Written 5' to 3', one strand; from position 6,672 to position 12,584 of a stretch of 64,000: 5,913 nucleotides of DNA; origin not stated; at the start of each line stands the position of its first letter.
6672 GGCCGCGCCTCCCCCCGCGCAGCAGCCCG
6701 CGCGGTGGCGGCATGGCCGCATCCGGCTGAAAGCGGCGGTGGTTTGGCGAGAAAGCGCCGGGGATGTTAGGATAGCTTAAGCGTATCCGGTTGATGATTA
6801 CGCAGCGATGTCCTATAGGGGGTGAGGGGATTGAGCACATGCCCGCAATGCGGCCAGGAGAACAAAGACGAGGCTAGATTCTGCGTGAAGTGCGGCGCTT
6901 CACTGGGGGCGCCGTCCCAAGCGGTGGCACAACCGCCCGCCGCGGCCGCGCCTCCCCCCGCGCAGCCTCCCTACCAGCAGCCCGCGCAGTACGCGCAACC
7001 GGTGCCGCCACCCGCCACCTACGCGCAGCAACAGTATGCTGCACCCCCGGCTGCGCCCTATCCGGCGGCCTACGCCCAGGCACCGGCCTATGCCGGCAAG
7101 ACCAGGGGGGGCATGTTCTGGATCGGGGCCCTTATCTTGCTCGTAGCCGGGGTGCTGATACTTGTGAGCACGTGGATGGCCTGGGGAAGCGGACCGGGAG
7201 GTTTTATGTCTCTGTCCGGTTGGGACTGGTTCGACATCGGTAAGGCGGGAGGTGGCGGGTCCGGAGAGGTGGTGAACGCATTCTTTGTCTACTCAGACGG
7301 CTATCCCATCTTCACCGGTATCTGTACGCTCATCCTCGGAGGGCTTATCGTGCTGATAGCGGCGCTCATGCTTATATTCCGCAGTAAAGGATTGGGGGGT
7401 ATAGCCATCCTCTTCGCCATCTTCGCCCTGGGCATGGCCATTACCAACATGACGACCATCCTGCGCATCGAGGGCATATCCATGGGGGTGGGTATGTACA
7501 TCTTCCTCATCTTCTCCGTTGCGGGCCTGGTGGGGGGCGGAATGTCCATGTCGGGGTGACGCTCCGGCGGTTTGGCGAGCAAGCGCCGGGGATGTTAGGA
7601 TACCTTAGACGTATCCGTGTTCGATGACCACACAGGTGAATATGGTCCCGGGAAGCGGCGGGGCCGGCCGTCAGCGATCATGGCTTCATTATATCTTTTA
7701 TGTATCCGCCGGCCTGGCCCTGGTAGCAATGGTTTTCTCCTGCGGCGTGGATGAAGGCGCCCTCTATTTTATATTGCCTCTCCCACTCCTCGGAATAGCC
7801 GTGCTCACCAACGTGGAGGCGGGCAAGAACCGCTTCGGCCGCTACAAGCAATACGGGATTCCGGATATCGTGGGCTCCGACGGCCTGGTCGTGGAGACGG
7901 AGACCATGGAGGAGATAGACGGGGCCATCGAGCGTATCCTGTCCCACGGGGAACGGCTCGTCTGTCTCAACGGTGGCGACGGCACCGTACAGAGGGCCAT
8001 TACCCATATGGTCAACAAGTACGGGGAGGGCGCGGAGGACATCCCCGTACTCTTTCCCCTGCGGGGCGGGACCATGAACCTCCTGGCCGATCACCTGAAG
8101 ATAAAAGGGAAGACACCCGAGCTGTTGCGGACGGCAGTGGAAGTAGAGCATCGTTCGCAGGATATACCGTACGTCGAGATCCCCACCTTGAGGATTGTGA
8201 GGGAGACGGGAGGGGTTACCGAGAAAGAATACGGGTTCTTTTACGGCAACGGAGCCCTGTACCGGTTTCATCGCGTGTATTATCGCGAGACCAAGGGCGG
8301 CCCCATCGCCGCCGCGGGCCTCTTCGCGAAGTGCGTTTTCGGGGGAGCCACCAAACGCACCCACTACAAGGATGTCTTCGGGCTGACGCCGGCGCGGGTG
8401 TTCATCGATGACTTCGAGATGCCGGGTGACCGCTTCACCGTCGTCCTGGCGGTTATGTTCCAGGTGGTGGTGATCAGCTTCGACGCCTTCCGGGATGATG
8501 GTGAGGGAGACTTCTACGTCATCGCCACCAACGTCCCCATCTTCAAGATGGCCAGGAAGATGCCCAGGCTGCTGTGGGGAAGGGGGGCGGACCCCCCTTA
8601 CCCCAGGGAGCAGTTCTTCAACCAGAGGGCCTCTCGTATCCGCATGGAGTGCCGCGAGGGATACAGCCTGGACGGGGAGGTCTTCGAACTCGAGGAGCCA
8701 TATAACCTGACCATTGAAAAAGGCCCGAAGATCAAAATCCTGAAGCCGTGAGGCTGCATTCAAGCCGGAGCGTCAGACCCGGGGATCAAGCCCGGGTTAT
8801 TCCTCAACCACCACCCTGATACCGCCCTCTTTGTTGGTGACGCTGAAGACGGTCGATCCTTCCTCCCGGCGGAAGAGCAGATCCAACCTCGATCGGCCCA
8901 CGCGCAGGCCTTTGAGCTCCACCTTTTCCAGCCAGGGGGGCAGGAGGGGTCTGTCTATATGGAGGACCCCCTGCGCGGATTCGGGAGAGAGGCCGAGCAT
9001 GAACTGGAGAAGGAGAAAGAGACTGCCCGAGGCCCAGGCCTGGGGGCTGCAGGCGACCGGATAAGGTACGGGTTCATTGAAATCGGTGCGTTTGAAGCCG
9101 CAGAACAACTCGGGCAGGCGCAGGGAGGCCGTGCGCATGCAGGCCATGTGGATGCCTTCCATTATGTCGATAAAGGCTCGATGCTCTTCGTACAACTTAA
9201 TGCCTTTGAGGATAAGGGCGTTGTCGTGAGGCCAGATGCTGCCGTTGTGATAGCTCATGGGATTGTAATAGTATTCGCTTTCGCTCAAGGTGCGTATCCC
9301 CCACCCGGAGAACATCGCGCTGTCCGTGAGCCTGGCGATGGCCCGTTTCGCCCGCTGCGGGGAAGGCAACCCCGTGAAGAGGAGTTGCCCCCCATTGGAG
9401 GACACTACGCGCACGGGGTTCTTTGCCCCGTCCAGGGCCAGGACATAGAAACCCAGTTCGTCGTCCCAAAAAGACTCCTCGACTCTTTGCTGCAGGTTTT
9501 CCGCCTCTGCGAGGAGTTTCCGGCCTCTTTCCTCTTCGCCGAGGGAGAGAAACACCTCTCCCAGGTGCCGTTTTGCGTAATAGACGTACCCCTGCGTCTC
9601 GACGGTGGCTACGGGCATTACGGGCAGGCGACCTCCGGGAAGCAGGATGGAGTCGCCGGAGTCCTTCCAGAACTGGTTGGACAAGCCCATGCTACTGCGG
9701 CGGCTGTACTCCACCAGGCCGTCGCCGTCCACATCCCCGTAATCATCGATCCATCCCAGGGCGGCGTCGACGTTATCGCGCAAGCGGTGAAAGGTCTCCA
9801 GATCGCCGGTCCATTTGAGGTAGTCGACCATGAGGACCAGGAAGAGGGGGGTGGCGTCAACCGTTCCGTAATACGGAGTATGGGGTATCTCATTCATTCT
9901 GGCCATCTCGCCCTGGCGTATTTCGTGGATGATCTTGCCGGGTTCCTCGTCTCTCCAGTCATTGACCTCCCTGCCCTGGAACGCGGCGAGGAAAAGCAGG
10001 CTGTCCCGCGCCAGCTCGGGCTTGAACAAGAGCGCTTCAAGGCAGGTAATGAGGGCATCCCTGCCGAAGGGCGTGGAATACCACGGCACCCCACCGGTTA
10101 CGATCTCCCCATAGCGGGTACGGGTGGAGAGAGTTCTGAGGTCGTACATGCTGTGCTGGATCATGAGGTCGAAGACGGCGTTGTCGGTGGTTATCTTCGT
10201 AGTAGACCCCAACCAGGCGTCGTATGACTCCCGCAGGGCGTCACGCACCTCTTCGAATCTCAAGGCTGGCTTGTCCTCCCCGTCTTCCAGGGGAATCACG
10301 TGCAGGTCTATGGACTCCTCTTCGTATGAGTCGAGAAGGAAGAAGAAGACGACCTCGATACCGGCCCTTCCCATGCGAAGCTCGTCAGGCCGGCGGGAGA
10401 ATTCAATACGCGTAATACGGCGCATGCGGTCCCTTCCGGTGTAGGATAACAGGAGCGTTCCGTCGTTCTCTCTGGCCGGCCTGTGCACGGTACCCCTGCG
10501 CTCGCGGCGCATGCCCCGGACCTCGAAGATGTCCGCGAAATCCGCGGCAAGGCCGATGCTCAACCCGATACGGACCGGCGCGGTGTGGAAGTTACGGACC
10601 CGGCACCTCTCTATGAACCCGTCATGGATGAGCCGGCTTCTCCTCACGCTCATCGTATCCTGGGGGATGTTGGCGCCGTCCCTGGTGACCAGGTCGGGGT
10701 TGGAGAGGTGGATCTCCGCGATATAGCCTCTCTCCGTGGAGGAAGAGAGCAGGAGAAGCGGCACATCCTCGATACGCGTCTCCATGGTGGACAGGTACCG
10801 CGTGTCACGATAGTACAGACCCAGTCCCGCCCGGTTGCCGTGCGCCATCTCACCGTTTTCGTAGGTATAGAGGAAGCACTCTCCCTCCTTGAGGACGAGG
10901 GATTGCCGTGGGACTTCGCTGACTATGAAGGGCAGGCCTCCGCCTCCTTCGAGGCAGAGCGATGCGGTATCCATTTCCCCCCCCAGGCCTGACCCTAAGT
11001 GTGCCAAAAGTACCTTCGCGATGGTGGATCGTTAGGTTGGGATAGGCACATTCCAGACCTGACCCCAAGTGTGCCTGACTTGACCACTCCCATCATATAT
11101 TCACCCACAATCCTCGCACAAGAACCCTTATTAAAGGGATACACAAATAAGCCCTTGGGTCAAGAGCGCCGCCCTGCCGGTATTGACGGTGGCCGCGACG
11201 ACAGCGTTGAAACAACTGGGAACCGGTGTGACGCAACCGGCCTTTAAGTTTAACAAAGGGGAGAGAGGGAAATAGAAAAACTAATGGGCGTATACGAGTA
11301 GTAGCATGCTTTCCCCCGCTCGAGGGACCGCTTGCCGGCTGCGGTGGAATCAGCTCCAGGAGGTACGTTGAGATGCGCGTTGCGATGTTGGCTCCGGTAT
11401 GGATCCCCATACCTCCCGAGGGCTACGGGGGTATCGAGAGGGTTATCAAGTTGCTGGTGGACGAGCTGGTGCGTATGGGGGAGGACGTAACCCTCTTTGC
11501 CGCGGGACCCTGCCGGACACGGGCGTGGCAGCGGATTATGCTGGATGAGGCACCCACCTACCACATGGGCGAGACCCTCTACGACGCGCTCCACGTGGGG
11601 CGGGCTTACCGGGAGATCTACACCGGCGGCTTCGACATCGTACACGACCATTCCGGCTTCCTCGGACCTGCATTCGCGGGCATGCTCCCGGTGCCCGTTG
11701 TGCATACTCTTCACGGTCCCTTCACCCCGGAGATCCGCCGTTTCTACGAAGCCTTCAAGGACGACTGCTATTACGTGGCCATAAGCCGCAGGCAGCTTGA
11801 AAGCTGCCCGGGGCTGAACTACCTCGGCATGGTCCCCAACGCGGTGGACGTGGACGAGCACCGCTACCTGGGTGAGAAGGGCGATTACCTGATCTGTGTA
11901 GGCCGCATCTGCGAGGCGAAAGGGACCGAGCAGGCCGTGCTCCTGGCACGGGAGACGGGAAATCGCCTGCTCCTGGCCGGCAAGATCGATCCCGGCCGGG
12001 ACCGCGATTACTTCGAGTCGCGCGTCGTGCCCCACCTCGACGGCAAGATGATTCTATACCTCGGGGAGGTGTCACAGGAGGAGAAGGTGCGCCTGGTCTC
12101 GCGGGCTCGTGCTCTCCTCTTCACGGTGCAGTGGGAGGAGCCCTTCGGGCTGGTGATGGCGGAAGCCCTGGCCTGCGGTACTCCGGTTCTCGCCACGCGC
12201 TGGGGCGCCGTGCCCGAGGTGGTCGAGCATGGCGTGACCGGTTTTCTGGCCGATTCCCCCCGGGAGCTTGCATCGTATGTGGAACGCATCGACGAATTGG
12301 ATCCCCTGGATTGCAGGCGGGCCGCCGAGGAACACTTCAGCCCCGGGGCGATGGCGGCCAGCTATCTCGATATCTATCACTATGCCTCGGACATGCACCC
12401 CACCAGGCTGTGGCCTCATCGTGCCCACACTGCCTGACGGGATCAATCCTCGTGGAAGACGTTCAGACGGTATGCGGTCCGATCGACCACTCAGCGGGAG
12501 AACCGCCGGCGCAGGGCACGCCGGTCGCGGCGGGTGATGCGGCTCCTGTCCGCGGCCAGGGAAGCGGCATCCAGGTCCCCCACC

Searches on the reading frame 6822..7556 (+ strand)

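Call 78: search_protein_families(library=pfam, proteins=[window:6822-7556:+], max_evalue=0.001)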
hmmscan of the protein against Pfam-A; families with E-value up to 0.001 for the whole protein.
window:6822-7556:+ (245 aa): 4 families
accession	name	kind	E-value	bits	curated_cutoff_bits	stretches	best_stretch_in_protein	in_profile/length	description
PF13240.11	Zn_Ribbon_1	-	3.6e-09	36.5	25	1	7-28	2-23/23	zinc-ribbon domain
PF24463.1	DUF7577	-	1.2e-06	28.5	28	1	6-28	4-26/27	Domain of unknown function (DUF7577)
PF12773.13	DZR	-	9.7e-06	26.1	27.3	1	7-28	1-22/45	Double zinc ribbon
PF13248.11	Zn_ribbon_3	-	1.8e-05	24.5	27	1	6-26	4-24/26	zinc-ribbon domain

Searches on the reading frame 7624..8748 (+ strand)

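Call 78: search_protein_families(library=pfam, proteins=[window:7624-8748:+], max_evalue=0.001)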
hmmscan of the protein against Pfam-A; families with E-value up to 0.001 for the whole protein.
window:7624-8748:+ (375 aa): 1 family
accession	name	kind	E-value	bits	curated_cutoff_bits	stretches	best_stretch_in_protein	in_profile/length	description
PF00781.29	DAGK_cat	-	5.1e-08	33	23.6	1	59-180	3-121/125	Diacylglycerol kinase catalytic domain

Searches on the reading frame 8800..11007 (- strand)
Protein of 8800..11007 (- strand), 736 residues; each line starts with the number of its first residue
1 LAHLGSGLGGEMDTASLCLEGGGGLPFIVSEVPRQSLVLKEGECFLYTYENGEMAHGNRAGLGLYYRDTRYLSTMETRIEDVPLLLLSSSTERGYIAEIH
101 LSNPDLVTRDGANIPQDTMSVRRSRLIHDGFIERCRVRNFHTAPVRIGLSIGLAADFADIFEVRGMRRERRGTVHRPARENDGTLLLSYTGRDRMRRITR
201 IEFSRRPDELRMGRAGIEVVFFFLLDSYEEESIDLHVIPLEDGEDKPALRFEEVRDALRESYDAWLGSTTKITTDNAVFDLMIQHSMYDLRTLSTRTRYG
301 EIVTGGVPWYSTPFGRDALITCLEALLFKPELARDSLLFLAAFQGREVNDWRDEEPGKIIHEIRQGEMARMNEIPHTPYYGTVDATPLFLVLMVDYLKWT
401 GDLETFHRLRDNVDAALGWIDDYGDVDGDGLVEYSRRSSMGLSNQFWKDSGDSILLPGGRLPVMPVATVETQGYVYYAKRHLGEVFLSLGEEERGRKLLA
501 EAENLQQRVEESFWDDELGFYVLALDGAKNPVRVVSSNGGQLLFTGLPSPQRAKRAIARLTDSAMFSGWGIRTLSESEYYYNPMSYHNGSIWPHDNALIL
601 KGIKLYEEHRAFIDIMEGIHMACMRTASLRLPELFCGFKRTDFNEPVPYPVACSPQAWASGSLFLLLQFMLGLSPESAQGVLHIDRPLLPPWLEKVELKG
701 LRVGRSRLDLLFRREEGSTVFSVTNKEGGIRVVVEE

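Call 78: search_protein_families(library=pfam, proteins=[window:8800-11007:-], max_evalue=0.001)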
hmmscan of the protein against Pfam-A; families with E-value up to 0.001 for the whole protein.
window:8800-11007:- (736 aa): 4 families
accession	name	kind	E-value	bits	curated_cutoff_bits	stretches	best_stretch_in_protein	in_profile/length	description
PF14742.11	GDE_N_bis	-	1.6e-50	172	22.1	1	39-229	1-187/194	N-terminal domain of (some) glycogen debranching enzymes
PF22422.2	MGH1-like_GH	-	8e-18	65.6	27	1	370-617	51-322/356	Mannosylglycerate hydrolase MGH1-like glycoside hydrolase domain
PF06202.20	GDE_C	-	1.4e-08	34.5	21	1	297-663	12-365/367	Amylo-alpha-1,6-glucosidase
PF03200.22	Glyco_hydro_63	-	0.00092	18.5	22.4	0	555-609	368-429/492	Glycosyl hydrolase family 63 C-terminal domain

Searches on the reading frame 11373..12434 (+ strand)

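Call 78: search_protein_families(library=pfam, proteins=[window:11373-12434:+], max_evalue=0.001)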
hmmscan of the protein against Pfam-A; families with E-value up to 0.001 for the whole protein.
window:11373-12434:+ (354 aa): 5 families
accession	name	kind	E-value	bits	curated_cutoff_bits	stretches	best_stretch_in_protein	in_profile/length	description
PF00534.26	Glycos_transf_1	-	3.4e-23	82.5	26.4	1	168-309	13-155/172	Glycosyl transferases group 1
PF13692.12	Glyco_trans_1_4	-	1.6e-18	67.8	27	1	172-305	3-138/142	Glycosyl transferases group 1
PF13439.12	Glyco_transf_4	-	2.1e-13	51.1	28.5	1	18-127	1-121/170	Glycosyltransferase Family 4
PF13579.12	Glyco_trans_4_4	-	2.4e-08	34.9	29.7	1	19-117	1-105/158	Glycosyl transferase 4-like domain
PF13524.12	Glyco_trans_1_2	-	1.4e-06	28.7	25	1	196-318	14-122/144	Glycosyl transferase-like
